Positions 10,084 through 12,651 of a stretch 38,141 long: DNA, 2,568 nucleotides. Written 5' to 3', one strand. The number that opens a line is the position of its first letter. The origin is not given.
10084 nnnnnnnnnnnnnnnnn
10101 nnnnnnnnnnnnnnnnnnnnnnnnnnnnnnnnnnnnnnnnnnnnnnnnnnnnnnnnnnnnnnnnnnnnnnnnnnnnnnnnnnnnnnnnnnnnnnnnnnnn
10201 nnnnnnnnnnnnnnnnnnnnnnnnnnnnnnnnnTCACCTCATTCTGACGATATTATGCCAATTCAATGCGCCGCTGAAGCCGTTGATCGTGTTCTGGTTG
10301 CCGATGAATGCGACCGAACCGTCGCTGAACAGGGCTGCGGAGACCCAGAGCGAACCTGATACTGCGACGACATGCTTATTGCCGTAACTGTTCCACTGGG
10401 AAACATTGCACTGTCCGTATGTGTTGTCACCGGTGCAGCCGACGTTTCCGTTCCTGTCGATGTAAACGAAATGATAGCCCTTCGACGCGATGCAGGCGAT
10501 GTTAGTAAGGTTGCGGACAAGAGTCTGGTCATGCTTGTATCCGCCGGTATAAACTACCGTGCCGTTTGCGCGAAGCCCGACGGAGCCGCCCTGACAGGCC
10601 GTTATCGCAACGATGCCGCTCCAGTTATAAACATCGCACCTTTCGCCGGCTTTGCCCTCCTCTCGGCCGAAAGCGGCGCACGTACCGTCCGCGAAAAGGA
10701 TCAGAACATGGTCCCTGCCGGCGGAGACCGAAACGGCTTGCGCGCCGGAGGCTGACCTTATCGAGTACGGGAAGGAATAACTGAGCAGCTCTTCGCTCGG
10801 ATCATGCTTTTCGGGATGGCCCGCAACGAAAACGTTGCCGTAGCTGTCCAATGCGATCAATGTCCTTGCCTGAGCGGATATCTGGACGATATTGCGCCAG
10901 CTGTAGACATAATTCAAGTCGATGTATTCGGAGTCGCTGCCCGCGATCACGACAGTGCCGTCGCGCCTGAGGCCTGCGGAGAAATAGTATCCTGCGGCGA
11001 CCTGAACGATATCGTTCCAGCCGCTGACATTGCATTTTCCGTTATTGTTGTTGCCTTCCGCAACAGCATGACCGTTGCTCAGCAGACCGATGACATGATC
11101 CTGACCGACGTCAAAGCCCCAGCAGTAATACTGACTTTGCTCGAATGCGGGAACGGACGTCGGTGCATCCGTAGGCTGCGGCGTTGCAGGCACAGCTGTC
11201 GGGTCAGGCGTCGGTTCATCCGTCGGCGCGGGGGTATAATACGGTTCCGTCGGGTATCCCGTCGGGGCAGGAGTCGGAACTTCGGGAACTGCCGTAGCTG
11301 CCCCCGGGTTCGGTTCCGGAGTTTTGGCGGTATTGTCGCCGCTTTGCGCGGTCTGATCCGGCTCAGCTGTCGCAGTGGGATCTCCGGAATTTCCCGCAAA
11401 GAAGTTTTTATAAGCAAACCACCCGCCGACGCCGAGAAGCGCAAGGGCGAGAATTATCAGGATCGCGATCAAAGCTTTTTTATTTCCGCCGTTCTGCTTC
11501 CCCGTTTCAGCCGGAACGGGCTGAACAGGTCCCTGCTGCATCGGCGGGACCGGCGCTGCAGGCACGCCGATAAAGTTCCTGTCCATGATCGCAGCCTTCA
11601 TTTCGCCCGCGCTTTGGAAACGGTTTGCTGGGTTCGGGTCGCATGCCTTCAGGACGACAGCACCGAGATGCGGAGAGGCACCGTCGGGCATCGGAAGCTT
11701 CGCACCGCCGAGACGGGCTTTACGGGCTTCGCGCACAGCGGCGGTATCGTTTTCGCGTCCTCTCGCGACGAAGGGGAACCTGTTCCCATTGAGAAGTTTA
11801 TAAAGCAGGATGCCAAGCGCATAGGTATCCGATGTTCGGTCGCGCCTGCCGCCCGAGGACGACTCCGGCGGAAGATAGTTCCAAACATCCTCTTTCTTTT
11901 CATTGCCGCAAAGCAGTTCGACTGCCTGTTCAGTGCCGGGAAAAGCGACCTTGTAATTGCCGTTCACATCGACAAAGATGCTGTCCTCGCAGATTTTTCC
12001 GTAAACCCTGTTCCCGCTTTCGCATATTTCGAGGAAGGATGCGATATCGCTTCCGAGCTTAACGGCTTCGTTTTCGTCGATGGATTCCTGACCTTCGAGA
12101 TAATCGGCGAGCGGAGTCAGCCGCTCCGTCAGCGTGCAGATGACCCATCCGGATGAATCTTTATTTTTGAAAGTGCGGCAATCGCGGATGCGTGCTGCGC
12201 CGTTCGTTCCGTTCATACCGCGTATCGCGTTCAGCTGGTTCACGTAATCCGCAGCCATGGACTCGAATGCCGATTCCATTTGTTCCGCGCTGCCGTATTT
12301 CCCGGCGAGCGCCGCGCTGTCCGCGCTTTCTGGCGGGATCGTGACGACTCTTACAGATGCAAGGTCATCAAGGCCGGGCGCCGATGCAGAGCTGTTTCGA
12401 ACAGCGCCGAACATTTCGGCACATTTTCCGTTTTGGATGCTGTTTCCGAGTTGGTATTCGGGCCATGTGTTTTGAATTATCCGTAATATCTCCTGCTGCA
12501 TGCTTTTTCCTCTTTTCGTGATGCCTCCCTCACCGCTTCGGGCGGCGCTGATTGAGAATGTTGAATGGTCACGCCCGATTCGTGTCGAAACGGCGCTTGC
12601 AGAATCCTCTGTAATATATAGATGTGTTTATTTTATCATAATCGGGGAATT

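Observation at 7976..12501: Translationally coupled pair of membrane kinase paralogs: a dead pseudokinase plus an atypical non-RD kinase, each with a seven-repeat RCC1-like propeller ectodomain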

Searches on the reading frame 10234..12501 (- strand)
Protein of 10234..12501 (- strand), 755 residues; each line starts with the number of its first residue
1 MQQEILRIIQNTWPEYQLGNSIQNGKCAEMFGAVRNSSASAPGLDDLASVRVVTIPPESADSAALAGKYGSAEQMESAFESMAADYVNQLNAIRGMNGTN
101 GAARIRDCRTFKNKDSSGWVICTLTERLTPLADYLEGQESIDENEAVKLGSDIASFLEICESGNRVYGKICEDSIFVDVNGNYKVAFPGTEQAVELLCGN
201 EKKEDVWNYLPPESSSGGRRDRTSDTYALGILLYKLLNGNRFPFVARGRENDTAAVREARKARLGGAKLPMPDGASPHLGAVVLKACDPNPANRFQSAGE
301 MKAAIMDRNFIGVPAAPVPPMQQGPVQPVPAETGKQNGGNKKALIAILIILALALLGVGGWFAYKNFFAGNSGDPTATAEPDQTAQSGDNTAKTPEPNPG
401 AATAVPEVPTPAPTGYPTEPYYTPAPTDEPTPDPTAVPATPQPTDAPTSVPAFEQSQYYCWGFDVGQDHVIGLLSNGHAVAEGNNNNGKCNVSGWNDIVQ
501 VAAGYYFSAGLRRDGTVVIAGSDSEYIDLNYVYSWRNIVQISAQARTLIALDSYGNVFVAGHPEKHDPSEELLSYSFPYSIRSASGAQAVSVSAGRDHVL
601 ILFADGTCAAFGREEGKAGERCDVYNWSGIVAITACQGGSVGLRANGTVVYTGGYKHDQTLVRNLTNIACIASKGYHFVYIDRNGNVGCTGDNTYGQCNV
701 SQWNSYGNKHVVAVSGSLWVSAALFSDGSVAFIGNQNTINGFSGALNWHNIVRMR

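Call 3: search_protein_families(library=pfam, proteins=[window:10234-12501:-], max_evalue=1)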
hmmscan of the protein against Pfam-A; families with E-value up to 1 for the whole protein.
window:10234-12501:- (755 aa): 7 families
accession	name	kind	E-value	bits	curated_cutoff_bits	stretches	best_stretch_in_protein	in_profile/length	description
PF25390.1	WD40_RLD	-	2.1e-19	70.5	150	2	537-737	90-274/363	RCC1-like domain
PF13540.12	RCC1_2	-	3e-18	65.5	22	4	498-524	1-27/30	Regulator of chromosome condensation (RCC1) repeat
PF07714.23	PK_Tyr_Ser-Thr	-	2.5e-08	34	23.1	1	119-295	77-249/258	Protein tyrosine and serine/threonine kinase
PF00069.31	Pkinase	-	2.6e-07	30.8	31.7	1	113-296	68-253/263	Protein kinase domain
PF14720.11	NiFe_hyd_SSU_C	-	0.15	12.9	27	1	686-709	33-56/80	NiFe/NiFeSe hydrogenase small subunit C-terminal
PF06739.17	SBBP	-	0.15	12.5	20.5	0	549-561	18-30/38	Beta-propeller repeat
PF00415.24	RCC1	-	0.37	11.8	21.7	0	574-602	22-50/50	Regulator of chromosome condensation (RCC1) repeat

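Call 8: search_solved_structures(query=window:10234-12501:-, max_evalue=0.01, show_alignments=3)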
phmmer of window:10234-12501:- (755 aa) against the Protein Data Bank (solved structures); distinct sequences matched with E-value up to 0.01: 119 (the best 60 are shown).
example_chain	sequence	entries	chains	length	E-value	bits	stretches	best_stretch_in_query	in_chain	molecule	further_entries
3f61_A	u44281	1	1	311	3.2e-11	45.5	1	206-309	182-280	Serine/threonine-protein kinase pknB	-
3f69_A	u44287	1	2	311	3.3e-10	42.2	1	146-309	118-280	Serine/threonine-protein kinase pknB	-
3orm_A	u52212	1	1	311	4.1e-10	41.9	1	206-309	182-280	Serine/threonine protein kinase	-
3ori_A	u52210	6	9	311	4.1e-10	41.9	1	206-309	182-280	Serine/threonine protein kinase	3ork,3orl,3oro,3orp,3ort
1mru_A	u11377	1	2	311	4.1e-10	41.9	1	206-309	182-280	Probable serine/threonine-protein kinase pknB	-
6b2p_A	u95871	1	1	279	1e-09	40.5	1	206-305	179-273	Serine/threonine-protein kinase PknB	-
6i2p_A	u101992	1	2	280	1e-09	40.5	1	206-305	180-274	Serine/threonine-protein kinase PknB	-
5u94_A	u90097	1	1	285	1.1e-09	40.5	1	206-305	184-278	Serine/threonine-protein kinase PknB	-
1o6y_A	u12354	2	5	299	1.2e-09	40.3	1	206-305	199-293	SERINE/THREONINE-PROTEIN KINASE PKNB | Probable serine/threonine-protein kinase pknB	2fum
9ymt_A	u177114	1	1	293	2.6e-06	29.3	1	130-303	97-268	Serine/Threonine Kinase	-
4eqm_A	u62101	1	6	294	2.7e-06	29.3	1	130-303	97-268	Protein kinase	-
4l9i_A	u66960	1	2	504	1.3e-05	26.9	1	141-257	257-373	Rhodopsin kinase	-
4wbo_A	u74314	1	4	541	1.5e-05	26.8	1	141-257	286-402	Rhodopsin kinase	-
3t8o_A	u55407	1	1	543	1.5e-05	26.8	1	141-257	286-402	Rhodopsin kinase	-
3c4w_A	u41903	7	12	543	1.5e-05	26.8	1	141-257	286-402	Rhodopsin kinase | Rhodopsin kinase GRK1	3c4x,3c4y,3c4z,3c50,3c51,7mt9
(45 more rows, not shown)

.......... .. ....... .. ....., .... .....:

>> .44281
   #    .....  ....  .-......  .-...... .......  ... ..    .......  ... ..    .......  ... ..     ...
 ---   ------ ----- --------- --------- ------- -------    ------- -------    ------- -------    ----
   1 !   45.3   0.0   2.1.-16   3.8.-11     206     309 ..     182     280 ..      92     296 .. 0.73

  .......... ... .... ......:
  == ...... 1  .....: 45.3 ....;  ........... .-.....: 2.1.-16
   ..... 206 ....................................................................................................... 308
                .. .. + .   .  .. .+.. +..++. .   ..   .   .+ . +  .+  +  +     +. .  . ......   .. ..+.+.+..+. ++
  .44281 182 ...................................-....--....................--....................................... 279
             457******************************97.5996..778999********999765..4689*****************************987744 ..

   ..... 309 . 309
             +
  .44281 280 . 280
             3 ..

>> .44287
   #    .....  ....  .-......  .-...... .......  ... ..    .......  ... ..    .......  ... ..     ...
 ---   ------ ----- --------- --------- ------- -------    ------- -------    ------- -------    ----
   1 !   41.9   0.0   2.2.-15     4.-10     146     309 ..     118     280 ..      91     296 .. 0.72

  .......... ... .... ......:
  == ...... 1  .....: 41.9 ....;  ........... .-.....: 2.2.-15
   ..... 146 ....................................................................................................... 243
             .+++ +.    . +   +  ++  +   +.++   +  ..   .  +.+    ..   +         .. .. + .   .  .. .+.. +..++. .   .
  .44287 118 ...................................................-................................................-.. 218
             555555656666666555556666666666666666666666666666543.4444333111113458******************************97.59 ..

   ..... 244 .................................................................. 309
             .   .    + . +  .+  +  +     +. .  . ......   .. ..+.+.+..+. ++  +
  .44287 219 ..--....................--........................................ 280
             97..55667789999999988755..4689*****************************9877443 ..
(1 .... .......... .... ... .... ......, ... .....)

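Call 10: find_homologous_proteins(query=window:10234-12501:-, max_evalue=0.00001)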
Query window:10234-12501:- (755 aa): 24 proteins with E <= 0.00001 among 8000 candidates.
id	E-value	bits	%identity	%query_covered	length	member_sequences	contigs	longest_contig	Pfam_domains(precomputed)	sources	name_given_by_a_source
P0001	0.0e+0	1717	99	100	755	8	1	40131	PF07714.24,PF00069.32,PF13540.13,PF25390.2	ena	-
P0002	0.0e+0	1277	75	100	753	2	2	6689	PF07714.24,PF00069.32,PF13540.13,PF25390.2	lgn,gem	-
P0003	1.2e-44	171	35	41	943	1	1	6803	PF07714.24,PF00069.32,PF00415.25,PF03109.23,PF13540.13,PF01636.30,PF25390.2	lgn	-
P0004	3.6e-35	140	28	45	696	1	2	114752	PF07714.24,PF00069.32,PF00059.28,PF17667.8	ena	-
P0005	7.0e-26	109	31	32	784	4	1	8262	PF13540.13,PF25390.2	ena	-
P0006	5.1e-12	63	24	56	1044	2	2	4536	PF07714.24,PF00069.32,PF00041.28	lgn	-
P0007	7.4e-10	56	32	28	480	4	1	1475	PF07714.24,PF00069.32,PF03793.25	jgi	jgi:beta-lactam-binding protein with PASTA domain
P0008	1.5e-9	55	30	33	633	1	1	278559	PF07714.24,PF00069.32,PF03109.23,PF03793.25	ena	-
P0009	3.6e-9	54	31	24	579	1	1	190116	PF07714.24,PF00069.32,PF03109.23,PF03793.25,PF01636.30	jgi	jgi:serine/threonine-protein kinase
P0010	5.5e-9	53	30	33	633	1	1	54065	PF07714.24,PF00069.32,PF03109.23,PF03793.25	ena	-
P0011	1.3e-8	52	24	44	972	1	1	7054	PF07714.24,PF00069.32,PF00041.28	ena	-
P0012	2.5e-8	51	24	44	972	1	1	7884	PF07714.24,PF00069.32,PF00041.28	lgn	-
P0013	3.4e-8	50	33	25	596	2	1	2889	PF07714.24,PF00069.32,PF03793.25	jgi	jgi:serine/threonine-protein kinase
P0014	4.8e-8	50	30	33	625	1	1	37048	PF07714.24,PF00069.32,PF03109.23,PF03793.25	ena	-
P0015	8.4e-8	49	30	33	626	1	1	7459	PF07714.24,PF00069.32,PF03793.25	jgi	jgi:eukaryotic-like serine/threonine-protein kinase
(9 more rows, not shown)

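Call 12: find_encoding_contigs(protein=P0002, flank=10000, max_places=4)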
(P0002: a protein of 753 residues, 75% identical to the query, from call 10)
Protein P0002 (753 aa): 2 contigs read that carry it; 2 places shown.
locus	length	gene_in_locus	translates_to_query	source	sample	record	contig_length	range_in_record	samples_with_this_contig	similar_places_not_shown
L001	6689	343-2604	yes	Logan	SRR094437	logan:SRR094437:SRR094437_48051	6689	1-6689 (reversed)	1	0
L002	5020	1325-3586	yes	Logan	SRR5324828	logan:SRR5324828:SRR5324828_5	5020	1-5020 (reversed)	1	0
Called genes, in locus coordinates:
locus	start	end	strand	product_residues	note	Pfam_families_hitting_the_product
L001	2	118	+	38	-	?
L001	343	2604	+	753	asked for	PF00069:Pkinase (weak), PF07714:PK_Tyr_Ser-Thr (weak), PF13540:RCC1_2 (faint), PF25390:WD40_RLD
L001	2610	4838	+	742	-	PF00069:Pkinase, PF07714:PK_Tyr_Ser-Thr, PF13540:RCC1_2 (faint), PF25390:WD40_RLD (weak)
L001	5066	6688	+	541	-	?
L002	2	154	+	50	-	?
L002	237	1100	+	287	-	PF01553:Acyltransferase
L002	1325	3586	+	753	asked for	PF00069:Pkinase (weak), PF07714:PK_Tyr_Ser-Thr (weak), PF13540:RCC1_2 (faint), PF25390:WD40_RLD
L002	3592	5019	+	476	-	?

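Call 37: search_protein_families(library=ncbifam, proteins=[window:10234-12501:-], max_evalue=0.01)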
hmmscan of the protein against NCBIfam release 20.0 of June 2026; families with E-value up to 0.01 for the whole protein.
window:10234-12501:- (755 aa): 8 families
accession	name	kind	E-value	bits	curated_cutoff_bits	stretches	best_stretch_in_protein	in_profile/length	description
NF033483.0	PknB_PASTA_kin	equivalog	2.7e-13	49.8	450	1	131-306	94-266/563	Stk1 family PASTA domain-containing Ser/Thr kinase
NF047741.1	antiphage_MADS6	equivalog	4.7e-09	35.3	460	1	82-306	238-458/612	methylation-associated defense system protein kinase MAD6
NF052427.1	StpK7MSMEG_1200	equivalog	6.9e-09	34.7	900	1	207-383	173-336/601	serine/threonine protein kinase StpK7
NF009651.0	PRK13184.1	equivalog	5.5e-07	27.9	839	1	208-306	196-288/932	serine/threonine-protein kinase PknD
NF038150.1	lanthi_synth_IV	equivalog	0.0024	16.2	650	1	209-306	361-454/851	class IV lanthionine synthetase LanL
NF033442.0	BREX_PglW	equivalog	0.0062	14.2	990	1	203-307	388-485/1391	BREX system serine/threonine kinase PglW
NF033761.1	gliding_GltJ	equivalog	0.0078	15.3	450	0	249-450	277-478/671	adventurous gliding motility protein GltJ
NF037973.1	metallo_SslE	exception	0.0096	13.3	3000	0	390-479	31-111/1519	lipoprotein metalloprotease SslE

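Call 44: search_protein_representatives(protein=window:10234-12501:-)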
Query: 755 residues. Proteins with E-value up to 0.001 (for the whole library): 29036; up to 1e-10: 12597; up to 1e-30: 2619. The best 150 are listed.
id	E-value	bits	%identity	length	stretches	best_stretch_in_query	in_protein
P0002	0.0e+00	1276.5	76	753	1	1-755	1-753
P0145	2.1e-124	433.1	39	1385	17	12-303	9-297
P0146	2.7e-120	419.4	38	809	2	430-755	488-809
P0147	3.5e-113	395.9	47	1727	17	465-522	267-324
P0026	5.0e-108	378.9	37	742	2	1-305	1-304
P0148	4.1e-102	359.3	40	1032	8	45-306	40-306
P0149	1.2e-96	341.3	35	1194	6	465-705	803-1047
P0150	2.4e-96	340.3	46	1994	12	462-525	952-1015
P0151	2.5e-96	340.2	43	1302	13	31-303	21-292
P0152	1.4e-93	331.2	35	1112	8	22-304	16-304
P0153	3.0e-93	330.0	53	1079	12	469-524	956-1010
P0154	5.6e-91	322.5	40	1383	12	465-543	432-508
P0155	7.8e-90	318.7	46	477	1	323-755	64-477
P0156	1.5e-89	317.8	39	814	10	31-332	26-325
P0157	4.8e-89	316.1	46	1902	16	466-541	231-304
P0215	9.3e-70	252.4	37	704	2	387-753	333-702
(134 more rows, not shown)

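Call 49: find_encoding_contigs(protein=P0215, flank=8000, max_places=3)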
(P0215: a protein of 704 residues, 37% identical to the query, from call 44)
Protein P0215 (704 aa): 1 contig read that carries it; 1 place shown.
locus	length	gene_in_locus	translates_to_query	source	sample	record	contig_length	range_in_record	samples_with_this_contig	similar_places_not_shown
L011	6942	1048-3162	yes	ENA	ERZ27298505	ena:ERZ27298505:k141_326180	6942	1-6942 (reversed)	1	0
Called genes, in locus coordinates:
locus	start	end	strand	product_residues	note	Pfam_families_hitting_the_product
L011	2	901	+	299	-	?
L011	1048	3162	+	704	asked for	PF25390:WD40_RLD, PF13540:RCC1_2 (faint), PF25390:WD40_RLD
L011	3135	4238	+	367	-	PF02129:Peptidase_S15 (faint), PF12146:Hydrolase_4, PF00561:Abhydrolase_1, PF12697:Abhydrolase_6, PF00326:Peptidase_S9 (faint), PF08840:BAAT_C (weak)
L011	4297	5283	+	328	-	PF00149:Metallophos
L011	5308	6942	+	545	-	?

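Call 50: find_encoding_contigs(protein=P0155, flank=8000, max_places=3)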
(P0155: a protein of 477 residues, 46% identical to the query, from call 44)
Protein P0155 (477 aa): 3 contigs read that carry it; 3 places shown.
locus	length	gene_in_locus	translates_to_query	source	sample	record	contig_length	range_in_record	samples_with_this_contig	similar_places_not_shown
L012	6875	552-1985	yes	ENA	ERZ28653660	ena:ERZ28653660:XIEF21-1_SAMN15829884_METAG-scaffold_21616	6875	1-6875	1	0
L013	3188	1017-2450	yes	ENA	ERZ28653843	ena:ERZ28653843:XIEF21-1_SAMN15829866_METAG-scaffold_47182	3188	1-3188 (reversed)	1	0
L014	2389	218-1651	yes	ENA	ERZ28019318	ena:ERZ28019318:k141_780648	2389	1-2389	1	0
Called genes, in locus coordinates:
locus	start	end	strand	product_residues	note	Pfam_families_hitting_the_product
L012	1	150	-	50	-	?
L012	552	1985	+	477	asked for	PF13540:RCC1_2 (faint), PF25390:WD40_RLD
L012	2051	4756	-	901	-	PF02687:FtsX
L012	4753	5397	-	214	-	-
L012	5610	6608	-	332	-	PF00512:HisKA, PF02518:HATPase_c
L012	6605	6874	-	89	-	?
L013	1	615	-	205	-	?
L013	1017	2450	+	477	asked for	PF13540:RCC1_2 (faint), PF25390:WD40_RLD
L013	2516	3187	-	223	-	?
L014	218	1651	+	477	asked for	PF13540:RCC1_2 (faint), PF25390:WD40_RLD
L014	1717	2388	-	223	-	?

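Call 51: find_encoding_contigs(protein=P0146, flank=8000, max_places=3)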
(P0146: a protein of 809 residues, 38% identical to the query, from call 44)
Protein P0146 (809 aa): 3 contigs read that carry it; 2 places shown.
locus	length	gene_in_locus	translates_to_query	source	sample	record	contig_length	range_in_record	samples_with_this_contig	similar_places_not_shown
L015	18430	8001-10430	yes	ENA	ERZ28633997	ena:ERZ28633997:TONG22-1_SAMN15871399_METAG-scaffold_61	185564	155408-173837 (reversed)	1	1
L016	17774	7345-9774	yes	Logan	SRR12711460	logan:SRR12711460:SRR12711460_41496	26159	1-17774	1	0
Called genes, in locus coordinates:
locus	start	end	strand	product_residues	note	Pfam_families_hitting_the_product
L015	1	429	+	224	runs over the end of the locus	-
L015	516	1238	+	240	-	PF13240:Zn_Ribbon_1, PF24463:DUF7577 (weak)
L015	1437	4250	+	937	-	-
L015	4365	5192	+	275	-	PF00481:PP2C (faint), PF13672:PP2C_2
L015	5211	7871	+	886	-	PF00069:Pkinase, PF03109:ABC1 (faint), PF07714:PK_Tyr_Ser-Thr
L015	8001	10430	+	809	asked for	PF00069:Pkinase, PF03109:ABC1 (faint), PF07714:PK_Tyr_Ser-Thr, PF13540:RCC1_2 (faint), PF25390:WD40_RLD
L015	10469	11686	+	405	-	PF01738:DLH (weak), PF02129:Peptidase_S15 (weak), PF20434:BD-FAE (weak), PF00561:Abhydrolase_1, PF12146:Hydrolase_4, PF12697:Abhydrolase_6, PF00326:Peptidase_S9 (weak)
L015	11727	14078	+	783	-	PF00498:FHA, PF16697:Yop-YscD_cpl, PF00498:FHA, PF00005:ABC_tran, PF13304:AAA_21, PF12698:ABC2_membrane_3, PF01061:ABC2_membrane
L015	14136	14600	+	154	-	-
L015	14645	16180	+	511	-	PF13539:Peptidase_M15_4 (weak)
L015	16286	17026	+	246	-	-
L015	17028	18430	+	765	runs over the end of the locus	PF00657:Lipase_GDSL (weak), PF13472:Lipase_GDSL_2 (weak), PF00092:VWA, PF13519:VWA_2, PF13768:VWA_3 (weak)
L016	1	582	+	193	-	?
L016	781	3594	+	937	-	-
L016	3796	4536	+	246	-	PF00481:PP2C (faint), PF13672:PP2C_2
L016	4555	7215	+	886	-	PF00069:Pkinase, PF03109:ABC1 (faint), PF07714:PK_Tyr_Ser-Thr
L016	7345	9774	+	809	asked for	PF00069:Pkinase, PF03109:ABC1 (faint), PF07714:PK_Tyr_Ser-Thr, PF13540:RCC1_2 (faint), PF25390:WD40_RLD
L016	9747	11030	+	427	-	PF01738:DLH (weak), PF02129:Peptidase_S15 (weak), PF20434:BD-FAE (weak), PF00561:Abhydrolase_1 (weak), PF12146:Hydrolase_4, PF12697:Abhydrolase_6, PF00326:Peptidase_S9 (faint)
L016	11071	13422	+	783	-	PF00498:FHA, PF16697:Yop-YscD_cpl, PF00498:FHA, PF00005:ABC_tran, PF13304:AAA_21, PF12698:ABC2_membrane_3, PF01061:ABC2_membrane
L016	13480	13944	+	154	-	-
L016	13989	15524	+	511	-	PF13539:Peptidase_M15_4 (weak)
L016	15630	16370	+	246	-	-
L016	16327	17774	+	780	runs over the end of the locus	PF00657:Lipase_GDSL (weak), PF13472:Lipase_GDSL_2 (weak), PF00092:VWA, PF13519:VWA_2, PF13768:VWA_3 (weak)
